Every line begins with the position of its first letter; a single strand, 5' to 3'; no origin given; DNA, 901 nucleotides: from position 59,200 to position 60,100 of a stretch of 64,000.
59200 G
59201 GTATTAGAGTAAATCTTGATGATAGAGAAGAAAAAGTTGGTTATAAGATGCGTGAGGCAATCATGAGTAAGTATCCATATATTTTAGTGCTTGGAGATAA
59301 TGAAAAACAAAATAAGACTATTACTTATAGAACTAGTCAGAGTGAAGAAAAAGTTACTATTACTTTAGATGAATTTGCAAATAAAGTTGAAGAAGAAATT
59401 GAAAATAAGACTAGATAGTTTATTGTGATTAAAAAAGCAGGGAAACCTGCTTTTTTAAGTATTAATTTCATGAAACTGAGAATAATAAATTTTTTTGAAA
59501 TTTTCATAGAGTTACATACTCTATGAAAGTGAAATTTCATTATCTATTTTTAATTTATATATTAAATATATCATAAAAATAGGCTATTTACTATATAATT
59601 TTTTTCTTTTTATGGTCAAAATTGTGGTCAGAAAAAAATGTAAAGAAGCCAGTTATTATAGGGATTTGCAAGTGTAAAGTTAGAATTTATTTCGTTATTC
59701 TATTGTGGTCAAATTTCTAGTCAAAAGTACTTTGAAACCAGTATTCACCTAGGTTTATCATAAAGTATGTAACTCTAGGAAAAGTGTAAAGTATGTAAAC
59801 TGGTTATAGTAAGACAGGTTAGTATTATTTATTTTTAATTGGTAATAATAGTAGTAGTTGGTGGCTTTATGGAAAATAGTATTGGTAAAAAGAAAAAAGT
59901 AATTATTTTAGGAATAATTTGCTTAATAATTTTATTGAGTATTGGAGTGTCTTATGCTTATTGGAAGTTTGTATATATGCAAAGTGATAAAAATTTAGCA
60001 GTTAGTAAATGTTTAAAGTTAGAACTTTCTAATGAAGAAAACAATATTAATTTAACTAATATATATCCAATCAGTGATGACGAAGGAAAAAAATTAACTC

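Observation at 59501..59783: Second copy of the same IR-bounded module 33 kb away, upstream of paralog D, with conserved arms and grammar but a different centre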

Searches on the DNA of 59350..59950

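Call 76: search_rna_families(source=window, start=59350, end=59950, threshold=evalue, max_evalue=1)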
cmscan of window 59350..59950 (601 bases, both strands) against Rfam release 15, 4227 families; matches with E-value up to 1: 4.
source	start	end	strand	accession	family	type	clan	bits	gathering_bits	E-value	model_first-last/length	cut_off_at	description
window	59435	59514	-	RF02280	TtnuCD3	Gene; snRNA; snoRNA; CD-box;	-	25.3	70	0.3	1-72/72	no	Tetrahymena snoRNA TtnuCD3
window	59429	59479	+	RF02948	cow-rumen-4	Gene; sRNA;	-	24.5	48.5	0.11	1-64/64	no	cow-rumen-4 RNA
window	59432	59528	-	RF02875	AS-pc01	Gene; antisense;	-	21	79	0.3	1-99/99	no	Antisense to pHK01_035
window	59422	59474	+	RF04255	MIR8001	Gene; miRNA;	-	20.7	90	0.28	1-67/67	no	MIR8001 microRNA precursor family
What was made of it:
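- Tried and rejected: Rfam gave nothing above threshold in 59350-59950 (call 76).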
